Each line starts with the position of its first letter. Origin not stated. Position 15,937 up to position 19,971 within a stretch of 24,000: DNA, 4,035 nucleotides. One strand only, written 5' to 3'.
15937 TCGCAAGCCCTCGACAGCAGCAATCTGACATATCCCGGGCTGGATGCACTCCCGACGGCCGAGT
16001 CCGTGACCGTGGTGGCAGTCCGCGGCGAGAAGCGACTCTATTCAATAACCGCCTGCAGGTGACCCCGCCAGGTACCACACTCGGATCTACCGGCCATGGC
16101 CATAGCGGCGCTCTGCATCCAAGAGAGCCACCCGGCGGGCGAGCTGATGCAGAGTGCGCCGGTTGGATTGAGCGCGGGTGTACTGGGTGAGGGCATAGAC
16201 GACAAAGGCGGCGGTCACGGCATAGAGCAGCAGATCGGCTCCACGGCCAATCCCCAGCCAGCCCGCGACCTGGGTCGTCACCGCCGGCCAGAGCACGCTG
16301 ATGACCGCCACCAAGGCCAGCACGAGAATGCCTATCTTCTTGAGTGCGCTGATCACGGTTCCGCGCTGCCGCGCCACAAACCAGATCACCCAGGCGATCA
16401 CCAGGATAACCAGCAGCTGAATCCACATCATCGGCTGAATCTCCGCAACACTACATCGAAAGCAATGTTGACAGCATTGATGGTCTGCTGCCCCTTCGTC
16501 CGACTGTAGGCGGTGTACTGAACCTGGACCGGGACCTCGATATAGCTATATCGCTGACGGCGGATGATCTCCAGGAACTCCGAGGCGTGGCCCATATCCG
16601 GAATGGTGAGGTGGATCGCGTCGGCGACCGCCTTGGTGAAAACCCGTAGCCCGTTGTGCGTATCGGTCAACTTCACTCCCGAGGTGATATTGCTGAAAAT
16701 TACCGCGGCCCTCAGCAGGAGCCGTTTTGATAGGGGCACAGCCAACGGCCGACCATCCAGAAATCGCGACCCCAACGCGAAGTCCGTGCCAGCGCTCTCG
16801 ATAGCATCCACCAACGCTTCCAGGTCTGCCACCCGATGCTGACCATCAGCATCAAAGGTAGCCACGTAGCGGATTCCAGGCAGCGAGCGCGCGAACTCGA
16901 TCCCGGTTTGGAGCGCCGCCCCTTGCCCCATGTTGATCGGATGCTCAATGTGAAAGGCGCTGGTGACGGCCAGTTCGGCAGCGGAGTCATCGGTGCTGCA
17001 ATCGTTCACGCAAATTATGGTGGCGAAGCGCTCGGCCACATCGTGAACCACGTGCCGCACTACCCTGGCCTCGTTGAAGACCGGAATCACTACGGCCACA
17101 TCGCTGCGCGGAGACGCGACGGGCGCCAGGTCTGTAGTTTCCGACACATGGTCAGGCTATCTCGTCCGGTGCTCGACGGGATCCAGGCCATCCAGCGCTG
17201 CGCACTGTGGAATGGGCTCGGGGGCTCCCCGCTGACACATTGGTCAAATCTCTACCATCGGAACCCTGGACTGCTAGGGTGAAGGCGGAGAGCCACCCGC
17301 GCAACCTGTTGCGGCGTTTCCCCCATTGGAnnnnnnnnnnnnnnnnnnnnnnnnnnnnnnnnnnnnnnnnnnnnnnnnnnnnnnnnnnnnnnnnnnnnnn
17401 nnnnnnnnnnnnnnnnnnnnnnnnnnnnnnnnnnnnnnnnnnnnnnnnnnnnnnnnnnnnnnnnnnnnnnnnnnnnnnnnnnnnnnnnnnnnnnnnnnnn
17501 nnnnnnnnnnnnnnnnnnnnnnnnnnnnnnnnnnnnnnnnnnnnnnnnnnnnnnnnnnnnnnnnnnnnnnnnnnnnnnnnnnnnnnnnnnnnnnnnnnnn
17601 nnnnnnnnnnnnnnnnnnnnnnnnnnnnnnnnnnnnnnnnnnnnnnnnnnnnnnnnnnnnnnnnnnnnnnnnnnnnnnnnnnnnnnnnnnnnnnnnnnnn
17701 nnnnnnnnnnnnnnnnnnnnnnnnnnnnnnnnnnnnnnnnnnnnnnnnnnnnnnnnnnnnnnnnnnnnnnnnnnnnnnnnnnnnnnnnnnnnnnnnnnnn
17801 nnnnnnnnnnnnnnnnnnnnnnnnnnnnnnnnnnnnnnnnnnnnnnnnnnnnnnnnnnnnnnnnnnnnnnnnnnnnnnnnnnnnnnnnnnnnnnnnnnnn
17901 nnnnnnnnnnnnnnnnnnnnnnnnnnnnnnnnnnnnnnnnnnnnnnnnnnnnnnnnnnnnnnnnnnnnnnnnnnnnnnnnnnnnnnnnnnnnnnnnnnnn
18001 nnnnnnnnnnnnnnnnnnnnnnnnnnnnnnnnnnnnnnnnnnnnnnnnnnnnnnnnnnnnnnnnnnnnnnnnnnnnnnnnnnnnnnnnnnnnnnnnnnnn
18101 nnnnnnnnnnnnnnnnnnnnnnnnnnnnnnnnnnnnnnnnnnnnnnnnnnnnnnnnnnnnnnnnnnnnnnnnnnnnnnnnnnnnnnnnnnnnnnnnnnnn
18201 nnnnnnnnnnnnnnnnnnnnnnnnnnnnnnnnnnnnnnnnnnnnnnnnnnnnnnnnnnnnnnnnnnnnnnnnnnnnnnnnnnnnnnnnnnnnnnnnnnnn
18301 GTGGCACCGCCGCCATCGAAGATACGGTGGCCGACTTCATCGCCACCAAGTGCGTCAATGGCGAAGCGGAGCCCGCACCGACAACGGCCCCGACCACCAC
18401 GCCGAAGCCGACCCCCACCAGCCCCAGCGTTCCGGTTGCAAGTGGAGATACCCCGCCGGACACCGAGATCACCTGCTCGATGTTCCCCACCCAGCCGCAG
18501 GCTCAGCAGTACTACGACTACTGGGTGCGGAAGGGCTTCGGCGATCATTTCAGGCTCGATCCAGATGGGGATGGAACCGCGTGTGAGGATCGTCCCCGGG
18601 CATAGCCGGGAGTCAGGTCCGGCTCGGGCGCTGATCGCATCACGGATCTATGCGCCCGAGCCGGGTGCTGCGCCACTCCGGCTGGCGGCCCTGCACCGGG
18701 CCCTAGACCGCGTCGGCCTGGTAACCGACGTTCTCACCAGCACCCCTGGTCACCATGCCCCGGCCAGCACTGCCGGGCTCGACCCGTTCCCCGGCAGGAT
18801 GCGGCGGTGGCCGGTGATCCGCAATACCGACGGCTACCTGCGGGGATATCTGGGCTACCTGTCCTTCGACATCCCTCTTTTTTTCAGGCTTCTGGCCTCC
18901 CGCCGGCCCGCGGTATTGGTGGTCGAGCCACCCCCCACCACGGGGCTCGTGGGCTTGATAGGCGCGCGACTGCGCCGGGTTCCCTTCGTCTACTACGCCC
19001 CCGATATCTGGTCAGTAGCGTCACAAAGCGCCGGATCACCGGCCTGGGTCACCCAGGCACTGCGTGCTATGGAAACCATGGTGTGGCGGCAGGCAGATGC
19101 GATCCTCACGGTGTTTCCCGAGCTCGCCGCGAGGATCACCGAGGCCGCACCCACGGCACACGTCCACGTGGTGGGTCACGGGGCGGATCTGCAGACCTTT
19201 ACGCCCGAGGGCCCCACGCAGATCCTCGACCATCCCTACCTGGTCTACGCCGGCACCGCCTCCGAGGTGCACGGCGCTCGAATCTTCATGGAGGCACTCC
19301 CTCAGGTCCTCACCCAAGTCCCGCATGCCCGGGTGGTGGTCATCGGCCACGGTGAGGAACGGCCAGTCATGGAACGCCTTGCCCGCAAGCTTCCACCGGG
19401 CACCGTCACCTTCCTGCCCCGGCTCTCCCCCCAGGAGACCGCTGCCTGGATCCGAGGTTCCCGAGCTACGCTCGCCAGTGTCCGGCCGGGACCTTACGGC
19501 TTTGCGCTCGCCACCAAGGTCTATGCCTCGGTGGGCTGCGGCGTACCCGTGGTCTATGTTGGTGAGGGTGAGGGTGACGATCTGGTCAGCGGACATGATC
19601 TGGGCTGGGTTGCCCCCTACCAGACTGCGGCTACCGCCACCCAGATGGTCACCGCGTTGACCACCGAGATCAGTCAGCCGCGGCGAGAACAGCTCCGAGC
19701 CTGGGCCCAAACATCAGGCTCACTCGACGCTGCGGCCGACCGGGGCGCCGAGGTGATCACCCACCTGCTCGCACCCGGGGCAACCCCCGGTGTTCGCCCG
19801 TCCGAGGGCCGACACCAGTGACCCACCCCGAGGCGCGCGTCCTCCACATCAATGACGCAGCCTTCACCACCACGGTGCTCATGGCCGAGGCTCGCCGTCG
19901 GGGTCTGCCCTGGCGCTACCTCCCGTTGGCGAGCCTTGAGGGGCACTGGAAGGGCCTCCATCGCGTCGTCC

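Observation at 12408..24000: CWB2 surface proteins embedded in a Wzx-type glycopolymer locus: candidate actinobacterial wall-polymer/anchor (S-layer-like) system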

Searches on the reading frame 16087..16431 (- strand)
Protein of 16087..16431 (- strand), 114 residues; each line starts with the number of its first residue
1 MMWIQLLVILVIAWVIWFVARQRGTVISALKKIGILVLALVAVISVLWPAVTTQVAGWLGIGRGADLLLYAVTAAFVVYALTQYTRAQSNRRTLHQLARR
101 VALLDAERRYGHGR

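Call 4: search_protein_families(library=pfam, proteins=[window:16087-16431:-], max_evalue=0.01)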
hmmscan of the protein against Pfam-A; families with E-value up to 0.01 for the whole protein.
window:16087-16431:- (114 aa): 1 family
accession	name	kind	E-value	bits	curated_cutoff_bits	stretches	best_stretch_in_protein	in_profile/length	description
PF10066.14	DUF2304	-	1.4e-19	70.7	25.5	1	3-107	1-106/106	Uncharacterized conserved protein (DUF2304)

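Call 20: search_protein_families(library=ncbifam, proteins=[window:16087-16431:-], max_evalue=0.01)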
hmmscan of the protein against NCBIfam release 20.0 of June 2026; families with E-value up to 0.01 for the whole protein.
window:16087-16431:- (114 aa): 0 families

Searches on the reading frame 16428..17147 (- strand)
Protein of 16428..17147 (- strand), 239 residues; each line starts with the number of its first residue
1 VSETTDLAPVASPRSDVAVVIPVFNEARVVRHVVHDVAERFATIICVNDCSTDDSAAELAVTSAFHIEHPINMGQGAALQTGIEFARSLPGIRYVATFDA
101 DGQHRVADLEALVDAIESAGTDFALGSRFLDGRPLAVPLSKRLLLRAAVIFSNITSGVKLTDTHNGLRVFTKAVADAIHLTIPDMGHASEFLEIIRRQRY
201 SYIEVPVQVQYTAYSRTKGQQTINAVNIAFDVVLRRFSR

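Call 4: search_protein_families(library=pfam, proteins=[window:16428-17147:-], max_evalue=0.01)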
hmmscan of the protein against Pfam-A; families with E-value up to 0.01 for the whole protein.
window:16428-17147:- (239 aa): 1 family
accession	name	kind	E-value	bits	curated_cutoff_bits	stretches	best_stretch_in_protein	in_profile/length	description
PF00535.33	Glycos_transf_2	-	6.4e-21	75.4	23.3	1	19-130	2-117/168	Glycosyl transferase family 2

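Call 20: search_protein_families(library=ncbifam, proteins=[window:16428-17147:-], max_evalue=0.01)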
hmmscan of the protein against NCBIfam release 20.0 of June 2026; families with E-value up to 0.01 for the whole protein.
window:16428-17147:- (239 aa): 11 families
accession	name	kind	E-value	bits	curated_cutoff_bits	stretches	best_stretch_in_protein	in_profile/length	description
NF058614.1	PPMAGASynPpgS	equivalog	1.1e-76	257.2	370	1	16-236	1-223/226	polyprenyl-phospho-N-acetylgalactosaminyl synthase PpgS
TIGR04182.1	glyco_TIGR04182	equivalog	4.2e-16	59.2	325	1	16-218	1-200/293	S-layer glycoprotein N-glycosyltransferase AglJ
NF041391.1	DPhHxTase_Halo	equivalog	9.2e-11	41.1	375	1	24-209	4-183/213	dolichyl-phosphate hexose transferase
TIGR03965.1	mycofact_glyco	equivalog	4.4e-07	29.1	280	1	10-120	68-183/467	mycofactocin biosynthesis glycosyltransferase MftF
TIGR03937.1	PgaC_IcaA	equivalog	7.6e-07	28.4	422.3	1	15-102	45-136/407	poly-beta-1,6-N-acetyl-D-glucosamine synthase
NF047683.1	TeichurnBiosyTuaG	equivalog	1.2e-05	25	400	1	15-124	6-119/252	teichuronic acid biosynthesis protein TuaG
TIGR03469.1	HpnB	hypoth_equivalog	3.5e-05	23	379.25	1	12-123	41-167/386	hopene-associated glycosyltransferase HpnB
NF007482.0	PRK10073.1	equivalog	3.8e-05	22.8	423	1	15-113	6-107/334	glycosyltransferase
NF047588.1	GlcsyltransPgfSStrep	equivalog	9.5e-05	21.7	500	1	17-178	3-167/308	glycosyltransferase PgfS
TIGR04283.1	glyco_like_mftF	equivalog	0.00024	20.8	182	1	18-87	2-72/221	TIGR04283 family arsenosugar biosynthesis glycosyltransferase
NF007986.1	PRK10714.1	equivalog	0.00069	18.7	529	1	15-123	6-121/316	undecaprenyl-phosphate 4-deoxy-4-formamido-L-arabinose transferase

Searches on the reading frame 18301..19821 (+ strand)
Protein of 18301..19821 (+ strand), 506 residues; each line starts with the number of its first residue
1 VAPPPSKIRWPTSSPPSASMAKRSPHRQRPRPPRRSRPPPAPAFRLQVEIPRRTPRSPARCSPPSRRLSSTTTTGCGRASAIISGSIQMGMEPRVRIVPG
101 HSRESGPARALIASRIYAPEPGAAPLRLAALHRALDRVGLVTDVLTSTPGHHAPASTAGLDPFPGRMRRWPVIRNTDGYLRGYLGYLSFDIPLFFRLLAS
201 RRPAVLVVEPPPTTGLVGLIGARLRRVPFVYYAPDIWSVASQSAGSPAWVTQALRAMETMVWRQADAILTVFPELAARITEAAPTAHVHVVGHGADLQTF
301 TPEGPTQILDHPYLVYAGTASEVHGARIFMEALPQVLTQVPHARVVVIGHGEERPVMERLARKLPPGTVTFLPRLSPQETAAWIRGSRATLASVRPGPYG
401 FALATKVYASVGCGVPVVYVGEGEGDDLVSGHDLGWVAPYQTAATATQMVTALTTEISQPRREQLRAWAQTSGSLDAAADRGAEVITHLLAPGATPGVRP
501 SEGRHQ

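Call 4: search_protein_families(library=pfam, proteins=[window:18301-19821:+], max_evalue=0.01)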
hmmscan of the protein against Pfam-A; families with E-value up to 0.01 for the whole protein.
window:18301-19821:+ (506 aa): 4 families
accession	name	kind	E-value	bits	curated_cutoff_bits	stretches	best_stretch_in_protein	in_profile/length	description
PF13692.12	Glyco_trans_1_4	-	3.3e-13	50.5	27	1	312-453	2-140/142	Glycosyl transferases group 1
PF00534.26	Glycos_transf_1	-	7.8e-07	29.2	26.4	1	310-448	14-151/172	Glycosyl transferases group 1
PF13439.12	Glyco_transf_4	-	2e-06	28.3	28.5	1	129-298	9-169/170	Glycosyltransferase Family 4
PF13524.12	Glyco_trans_1_2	-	0.002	18.5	25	1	337-421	9-81/144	Glycosyl transferase-like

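Call 20: search_protein_families(library=ncbifam, proteins=[window:18301-19821:+], max_evalue=0.01)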
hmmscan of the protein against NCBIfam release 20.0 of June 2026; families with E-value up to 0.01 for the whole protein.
window:18301-19821:+ (506 aa): 1 family
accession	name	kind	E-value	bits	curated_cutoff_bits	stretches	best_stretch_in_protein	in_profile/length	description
TIGR04063.1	stp3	hypoth_equivalog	9.2e-11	41.2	442.05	1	195-374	85-277/397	TIGR04063 family PEP-CTERM/XrtA system glycosyltransferase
